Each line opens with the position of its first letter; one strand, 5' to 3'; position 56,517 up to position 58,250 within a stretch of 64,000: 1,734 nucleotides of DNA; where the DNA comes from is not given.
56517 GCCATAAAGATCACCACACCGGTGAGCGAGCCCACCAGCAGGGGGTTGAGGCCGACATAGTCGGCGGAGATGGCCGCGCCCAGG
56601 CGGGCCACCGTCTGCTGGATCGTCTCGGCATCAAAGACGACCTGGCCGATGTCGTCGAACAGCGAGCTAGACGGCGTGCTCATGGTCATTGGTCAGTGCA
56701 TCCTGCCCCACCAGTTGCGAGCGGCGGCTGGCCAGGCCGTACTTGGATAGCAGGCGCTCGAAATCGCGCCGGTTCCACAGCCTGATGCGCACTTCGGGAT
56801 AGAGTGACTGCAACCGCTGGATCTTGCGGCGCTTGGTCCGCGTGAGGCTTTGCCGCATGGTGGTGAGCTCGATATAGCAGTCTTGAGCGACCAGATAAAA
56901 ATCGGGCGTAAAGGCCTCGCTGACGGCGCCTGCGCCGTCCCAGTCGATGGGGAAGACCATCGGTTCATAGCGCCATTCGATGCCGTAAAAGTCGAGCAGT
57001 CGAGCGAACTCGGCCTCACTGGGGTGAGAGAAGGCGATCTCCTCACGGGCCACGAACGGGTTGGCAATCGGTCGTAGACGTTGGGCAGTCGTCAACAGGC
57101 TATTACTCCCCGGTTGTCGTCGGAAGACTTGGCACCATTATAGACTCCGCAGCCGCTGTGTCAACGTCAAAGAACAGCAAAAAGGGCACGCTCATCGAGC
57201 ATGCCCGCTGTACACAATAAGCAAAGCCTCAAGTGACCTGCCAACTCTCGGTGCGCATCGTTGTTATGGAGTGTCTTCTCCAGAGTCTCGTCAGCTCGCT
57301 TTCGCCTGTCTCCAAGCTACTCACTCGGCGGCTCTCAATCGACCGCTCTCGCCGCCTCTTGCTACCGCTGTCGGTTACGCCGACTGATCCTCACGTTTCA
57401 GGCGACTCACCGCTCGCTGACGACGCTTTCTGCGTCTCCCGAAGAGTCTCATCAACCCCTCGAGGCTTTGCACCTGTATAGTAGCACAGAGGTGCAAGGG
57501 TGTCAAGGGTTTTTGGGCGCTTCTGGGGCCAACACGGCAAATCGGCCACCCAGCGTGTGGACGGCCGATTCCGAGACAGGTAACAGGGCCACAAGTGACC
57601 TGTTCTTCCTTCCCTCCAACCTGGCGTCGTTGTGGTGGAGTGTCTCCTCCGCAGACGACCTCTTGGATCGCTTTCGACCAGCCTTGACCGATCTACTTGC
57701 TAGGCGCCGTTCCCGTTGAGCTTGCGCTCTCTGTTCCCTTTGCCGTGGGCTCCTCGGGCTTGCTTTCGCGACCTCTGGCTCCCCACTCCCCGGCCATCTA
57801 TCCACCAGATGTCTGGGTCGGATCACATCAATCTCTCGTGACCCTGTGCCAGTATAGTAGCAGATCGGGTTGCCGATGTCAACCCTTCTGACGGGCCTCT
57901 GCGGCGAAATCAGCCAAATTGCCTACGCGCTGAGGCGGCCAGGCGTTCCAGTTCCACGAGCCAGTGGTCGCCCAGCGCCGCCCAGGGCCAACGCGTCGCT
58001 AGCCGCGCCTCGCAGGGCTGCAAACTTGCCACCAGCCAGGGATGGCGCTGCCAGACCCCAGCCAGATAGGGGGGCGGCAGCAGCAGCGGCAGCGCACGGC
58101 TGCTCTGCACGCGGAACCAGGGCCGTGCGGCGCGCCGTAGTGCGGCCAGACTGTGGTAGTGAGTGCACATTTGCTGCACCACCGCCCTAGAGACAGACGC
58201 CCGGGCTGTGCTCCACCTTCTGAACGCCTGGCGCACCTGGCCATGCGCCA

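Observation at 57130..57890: Three tandem consensus promoters driving two paralogous non-coding units (candidate sRNA pair) upstream of the hpt operon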

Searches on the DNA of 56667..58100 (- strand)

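Call 5: search_rna_families(source=window, start=56900, end=58100, threshold=evalue, max_evalue=10, show_alignments=4)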
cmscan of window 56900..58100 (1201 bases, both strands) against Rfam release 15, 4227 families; matches with E-value up to 10: 2.
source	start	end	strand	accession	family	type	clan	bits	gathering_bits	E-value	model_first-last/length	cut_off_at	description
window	57405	57459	-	RF01136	sR28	Gene; snRNA; snoRNA; CD-box;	-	13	39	1.5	1-55/55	no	Small nucleolar RNA sR28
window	57369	57457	-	RF01138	sR23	Gene; snRNA; snoRNA; CD-box;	-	11.3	45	6.7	1-54/54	no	Small nucleolar RNA sR23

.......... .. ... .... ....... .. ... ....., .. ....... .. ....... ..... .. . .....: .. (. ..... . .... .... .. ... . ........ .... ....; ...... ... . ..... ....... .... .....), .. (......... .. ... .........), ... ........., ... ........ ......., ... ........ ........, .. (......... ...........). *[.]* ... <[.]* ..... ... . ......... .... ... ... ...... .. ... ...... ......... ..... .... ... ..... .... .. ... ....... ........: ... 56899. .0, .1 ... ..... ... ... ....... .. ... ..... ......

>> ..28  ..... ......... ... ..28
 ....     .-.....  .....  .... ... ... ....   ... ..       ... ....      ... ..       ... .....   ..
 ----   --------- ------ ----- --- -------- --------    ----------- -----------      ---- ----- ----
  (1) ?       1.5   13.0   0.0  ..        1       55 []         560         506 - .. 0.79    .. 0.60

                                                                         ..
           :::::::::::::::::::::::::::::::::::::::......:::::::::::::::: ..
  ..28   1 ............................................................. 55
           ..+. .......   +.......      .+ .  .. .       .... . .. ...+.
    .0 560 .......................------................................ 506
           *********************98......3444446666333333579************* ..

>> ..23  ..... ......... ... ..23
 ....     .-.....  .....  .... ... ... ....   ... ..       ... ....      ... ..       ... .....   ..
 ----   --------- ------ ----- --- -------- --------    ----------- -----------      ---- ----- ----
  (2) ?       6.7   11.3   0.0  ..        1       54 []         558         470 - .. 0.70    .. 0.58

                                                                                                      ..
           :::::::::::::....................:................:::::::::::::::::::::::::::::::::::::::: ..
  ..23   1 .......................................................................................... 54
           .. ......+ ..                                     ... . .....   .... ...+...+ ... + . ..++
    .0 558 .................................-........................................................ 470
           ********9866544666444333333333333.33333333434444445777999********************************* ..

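Call 46: search_rna_families(sources=[L005, L013], threshold=evalue, max_evalue=10, show_alignments=3)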
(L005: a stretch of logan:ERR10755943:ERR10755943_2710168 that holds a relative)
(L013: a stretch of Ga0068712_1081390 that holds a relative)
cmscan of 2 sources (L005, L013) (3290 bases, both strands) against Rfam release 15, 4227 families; matches with E-value up to 10: 3.
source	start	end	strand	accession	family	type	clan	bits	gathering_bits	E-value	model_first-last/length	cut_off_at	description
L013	978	1037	-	RF02027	MIR2907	Gene; miRNA;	-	18.5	60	4.5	1-65/65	no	MIR2907 microRNA precursor family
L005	1766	1814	-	RF01014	mir-1306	Gene; miRNA;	-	16.5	70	6.5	1-72/72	no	mir-1306 microRNA precursor family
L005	541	621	-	RF00386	Entero_5_CRE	Cis-reg;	-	16.2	46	4.7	1-90/90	no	Enterovirus 5' cloverleaf cis-acting replication element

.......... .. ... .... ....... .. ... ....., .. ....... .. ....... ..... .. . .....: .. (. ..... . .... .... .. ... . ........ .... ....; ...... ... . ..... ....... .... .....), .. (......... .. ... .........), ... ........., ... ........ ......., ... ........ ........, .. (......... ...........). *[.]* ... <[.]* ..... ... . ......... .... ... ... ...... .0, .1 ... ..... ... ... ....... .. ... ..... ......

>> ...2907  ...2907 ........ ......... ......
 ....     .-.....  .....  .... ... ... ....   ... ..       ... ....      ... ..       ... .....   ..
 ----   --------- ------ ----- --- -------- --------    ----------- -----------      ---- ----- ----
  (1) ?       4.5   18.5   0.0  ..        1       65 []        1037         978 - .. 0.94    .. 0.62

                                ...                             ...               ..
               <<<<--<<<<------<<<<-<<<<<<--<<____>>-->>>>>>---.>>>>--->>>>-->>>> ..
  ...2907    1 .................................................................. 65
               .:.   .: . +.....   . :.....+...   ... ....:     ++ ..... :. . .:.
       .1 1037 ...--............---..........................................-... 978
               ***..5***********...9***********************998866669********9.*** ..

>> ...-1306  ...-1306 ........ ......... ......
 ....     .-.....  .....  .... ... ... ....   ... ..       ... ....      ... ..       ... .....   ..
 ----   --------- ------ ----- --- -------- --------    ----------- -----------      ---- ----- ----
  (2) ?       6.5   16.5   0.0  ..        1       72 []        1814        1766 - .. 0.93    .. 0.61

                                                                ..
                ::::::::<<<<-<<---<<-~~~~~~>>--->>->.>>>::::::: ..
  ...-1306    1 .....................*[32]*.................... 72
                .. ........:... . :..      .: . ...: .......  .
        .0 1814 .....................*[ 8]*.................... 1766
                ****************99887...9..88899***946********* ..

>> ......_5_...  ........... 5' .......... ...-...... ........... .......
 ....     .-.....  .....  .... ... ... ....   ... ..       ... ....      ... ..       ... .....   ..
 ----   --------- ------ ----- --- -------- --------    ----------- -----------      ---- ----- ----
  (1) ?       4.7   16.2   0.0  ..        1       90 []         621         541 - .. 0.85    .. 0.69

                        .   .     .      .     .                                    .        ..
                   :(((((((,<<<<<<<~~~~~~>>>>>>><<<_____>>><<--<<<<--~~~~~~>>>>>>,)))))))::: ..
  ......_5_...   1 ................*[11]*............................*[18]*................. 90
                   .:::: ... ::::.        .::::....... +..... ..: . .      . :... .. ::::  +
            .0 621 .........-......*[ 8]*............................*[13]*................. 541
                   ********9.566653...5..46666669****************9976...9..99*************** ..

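Call 47: search_rna_families(source=L006, start=3000, end=3950, threshold=evalue, max_evalue=10, show_alignments=2)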
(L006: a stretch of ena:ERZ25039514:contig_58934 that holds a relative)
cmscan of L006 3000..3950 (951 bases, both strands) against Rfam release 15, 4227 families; matches with E-value up to 10: 4.
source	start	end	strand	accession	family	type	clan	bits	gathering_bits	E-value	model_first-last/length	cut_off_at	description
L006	3836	3912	+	RF04181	rteR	Gene; sRNA;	-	19.4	72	3.8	1-84/84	no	rteR sRNA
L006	3847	3918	+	RF02589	Spy779816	Gene; sRNA;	-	18.1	67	5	1-88/88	no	S. pyogenes small RNA 779816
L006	3379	3407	+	RF02398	sau-6072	Gene; sRNA;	-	16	50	3.1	1-53/53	no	Staphylococcus sRNA sau-6072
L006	3382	3403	+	RF01408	sraL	Gene; sRNA;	-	11.7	39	7.3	115-136/142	no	sraL Hfq binding RNA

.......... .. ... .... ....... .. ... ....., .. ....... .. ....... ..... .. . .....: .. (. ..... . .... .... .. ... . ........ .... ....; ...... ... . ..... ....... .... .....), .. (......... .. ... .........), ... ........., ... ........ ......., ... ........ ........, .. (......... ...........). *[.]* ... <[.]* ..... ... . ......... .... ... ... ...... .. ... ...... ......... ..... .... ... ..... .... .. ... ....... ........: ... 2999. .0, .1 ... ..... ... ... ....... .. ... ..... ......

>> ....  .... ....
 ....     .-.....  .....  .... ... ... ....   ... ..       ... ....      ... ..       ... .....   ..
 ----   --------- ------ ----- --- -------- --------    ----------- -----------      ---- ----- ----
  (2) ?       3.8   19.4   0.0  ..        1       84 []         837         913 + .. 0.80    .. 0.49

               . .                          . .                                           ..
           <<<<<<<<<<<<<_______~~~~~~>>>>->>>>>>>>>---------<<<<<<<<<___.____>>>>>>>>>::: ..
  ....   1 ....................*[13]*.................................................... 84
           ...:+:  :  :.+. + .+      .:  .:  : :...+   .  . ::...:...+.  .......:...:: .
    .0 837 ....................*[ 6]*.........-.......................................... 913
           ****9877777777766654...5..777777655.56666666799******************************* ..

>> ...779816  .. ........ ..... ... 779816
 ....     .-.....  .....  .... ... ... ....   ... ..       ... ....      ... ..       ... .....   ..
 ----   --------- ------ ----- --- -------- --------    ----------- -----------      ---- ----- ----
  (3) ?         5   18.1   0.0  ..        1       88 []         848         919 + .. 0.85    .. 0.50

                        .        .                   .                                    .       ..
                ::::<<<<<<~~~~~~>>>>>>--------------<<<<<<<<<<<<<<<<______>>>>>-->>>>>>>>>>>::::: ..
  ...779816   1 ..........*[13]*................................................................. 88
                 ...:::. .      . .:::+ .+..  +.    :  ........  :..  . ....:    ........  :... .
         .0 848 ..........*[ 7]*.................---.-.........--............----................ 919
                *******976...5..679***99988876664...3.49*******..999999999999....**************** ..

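Call 66: build_rna_model(alignment_id=A6)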
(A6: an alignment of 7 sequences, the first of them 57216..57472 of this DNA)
Model R1 built from alignment A6 (7 sequences, 260 columns); structure: RNAalifold consensus.
model positions 256; base pairs 74; branch points 3; effective number of sequences 1.12; information 0.59 bits per position. Calibrated on 0.2 Mb of random sequence (short: E-values are rough).
structure used (alignment columns):
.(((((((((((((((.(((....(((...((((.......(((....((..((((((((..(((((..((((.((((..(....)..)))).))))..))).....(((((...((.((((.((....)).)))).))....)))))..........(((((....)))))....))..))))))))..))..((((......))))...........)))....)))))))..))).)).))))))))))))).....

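Call 67: search_with_rna_model(model_id=R1, sources=[window, L001, L002, L003, L004, L006, L007, L009, L013, L015, L016, L017, L018, L019, L020, L021, L022], max_evalue=1, make_alignment=true)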
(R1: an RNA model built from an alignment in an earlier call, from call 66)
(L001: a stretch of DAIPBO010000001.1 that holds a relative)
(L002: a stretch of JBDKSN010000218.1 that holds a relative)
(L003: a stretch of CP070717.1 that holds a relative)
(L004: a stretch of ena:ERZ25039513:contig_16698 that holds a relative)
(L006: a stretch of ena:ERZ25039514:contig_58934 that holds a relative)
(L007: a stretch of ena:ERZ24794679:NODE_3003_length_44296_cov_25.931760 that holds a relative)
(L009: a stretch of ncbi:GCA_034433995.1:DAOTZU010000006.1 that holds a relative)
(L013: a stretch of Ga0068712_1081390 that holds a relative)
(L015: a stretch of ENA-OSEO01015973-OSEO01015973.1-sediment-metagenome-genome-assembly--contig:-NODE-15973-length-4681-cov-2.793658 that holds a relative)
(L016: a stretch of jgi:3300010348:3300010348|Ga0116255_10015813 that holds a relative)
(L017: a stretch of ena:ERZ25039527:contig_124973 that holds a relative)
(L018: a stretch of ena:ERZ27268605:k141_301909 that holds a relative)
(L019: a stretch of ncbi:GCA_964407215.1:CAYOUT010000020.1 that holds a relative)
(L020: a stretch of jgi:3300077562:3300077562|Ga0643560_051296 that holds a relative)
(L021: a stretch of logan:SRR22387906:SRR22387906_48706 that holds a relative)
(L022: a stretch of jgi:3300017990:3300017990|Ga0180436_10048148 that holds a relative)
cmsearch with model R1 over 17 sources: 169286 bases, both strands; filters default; matches with E-value up to 1: 20.
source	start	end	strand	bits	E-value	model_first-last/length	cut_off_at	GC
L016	2683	2937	+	302.4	9.3e-100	1-256/256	no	0.55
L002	5602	5856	+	295.3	2.4e-97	1-256/256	no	0.54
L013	532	786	-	292.4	2.1e-96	1-256/256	no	0.56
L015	418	672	+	292.4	2.1e-96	1-256/256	no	0.56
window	57217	57472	-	292.2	2.5e-96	1-256/256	no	0.58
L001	5625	5880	+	289.6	1.8e-95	1-256/256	no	0.57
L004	3642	3893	+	281.9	7e-93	1-256/256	no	0.57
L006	3627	3874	+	175.2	3.2e-57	1-256/256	no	0.51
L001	11454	11720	-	44.6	1.5e-13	1-256/256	no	0.52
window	57579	57848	-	38.4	1.7e-11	1-256/256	no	0.6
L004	3124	3487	+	37.5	3.5e-11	1-256/256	no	0.58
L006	3091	3369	+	28.1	4.9e-08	1-256/256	no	0.51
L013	1077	1133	-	16.3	0.00043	39-219/256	no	0.53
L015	71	127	+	16.3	0.00043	39-219/256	no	0.53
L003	11259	11323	+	11.3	0.02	105-169/256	no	0.62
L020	1356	1428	+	10.6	0.034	1-256/256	no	0.53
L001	9864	9971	-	7.9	0.27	1-256/256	no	0.68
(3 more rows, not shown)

Alignment A7: 20 matches aligned to the model, 507 columns, each read 5' to 3' on its own strand. Consensus structure (alignment columns), stored with it:
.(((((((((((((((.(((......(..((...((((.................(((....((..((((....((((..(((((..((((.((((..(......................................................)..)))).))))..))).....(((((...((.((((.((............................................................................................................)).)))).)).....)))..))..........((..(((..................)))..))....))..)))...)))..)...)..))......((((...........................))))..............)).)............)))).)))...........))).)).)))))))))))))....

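Call 68: search_with_rna_model(model_id=R1, sources=[window, L001, L002, L004, L006, L013, L016], max_evalue=0.000001, make_alignment=true)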
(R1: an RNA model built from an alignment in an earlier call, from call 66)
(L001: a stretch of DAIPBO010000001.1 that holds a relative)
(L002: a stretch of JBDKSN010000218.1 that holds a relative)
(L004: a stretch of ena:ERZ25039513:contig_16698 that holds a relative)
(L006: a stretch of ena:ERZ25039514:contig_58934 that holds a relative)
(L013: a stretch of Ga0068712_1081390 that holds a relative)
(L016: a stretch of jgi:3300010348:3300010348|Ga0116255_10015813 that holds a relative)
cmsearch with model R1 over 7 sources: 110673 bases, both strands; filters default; matches with E-value up to 0.000001: 11.
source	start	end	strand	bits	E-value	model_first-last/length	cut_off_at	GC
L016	2683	2937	+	302.4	6.1e-100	1-256/256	no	0.55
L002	5602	5856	+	295.3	1.5e-97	1-256/256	no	0.54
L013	532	786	-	292.4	1.3e-96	1-256/256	no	0.56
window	57217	57472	-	292.2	1.6e-96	1-256/256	no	0.58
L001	5625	5880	+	289.6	1.2e-95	1-256/256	no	0.57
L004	3642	3893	+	281.9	4.6e-93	1-256/256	no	0.57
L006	3627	3874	+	175.2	2.1e-57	1-256/256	no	0.51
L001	11454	11720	-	44.6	9.9e-14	1-256/256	no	0.52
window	57579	57848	-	38.4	1.1e-11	1-256/256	no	0.6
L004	3124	3487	+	37.5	2.3e-11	1-256/256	no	0.58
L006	3091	3369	+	28.1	3.2e-08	1-256/256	no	0.51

Alignment A8: 11 matches aligned to the model, 480 columns, each read 5' to 3' on its own strand. Consensus structure (alignment columns), stored with it:
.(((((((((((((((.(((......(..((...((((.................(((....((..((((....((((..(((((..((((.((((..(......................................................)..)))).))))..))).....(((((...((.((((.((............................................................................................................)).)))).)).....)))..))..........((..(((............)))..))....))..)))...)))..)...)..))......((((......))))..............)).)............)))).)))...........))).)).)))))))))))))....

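Call 79: search_with_rna_model(model_id=R1, sources=[L023], max_evalue=1, show_alignments=2)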
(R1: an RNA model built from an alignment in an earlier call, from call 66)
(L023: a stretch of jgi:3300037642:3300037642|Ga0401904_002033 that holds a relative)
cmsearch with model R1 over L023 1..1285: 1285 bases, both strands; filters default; matches with E-value up to 1: 1.
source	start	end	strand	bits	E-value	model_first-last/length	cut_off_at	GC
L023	823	1012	-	199.8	1.5e-67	34-223/256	no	0.57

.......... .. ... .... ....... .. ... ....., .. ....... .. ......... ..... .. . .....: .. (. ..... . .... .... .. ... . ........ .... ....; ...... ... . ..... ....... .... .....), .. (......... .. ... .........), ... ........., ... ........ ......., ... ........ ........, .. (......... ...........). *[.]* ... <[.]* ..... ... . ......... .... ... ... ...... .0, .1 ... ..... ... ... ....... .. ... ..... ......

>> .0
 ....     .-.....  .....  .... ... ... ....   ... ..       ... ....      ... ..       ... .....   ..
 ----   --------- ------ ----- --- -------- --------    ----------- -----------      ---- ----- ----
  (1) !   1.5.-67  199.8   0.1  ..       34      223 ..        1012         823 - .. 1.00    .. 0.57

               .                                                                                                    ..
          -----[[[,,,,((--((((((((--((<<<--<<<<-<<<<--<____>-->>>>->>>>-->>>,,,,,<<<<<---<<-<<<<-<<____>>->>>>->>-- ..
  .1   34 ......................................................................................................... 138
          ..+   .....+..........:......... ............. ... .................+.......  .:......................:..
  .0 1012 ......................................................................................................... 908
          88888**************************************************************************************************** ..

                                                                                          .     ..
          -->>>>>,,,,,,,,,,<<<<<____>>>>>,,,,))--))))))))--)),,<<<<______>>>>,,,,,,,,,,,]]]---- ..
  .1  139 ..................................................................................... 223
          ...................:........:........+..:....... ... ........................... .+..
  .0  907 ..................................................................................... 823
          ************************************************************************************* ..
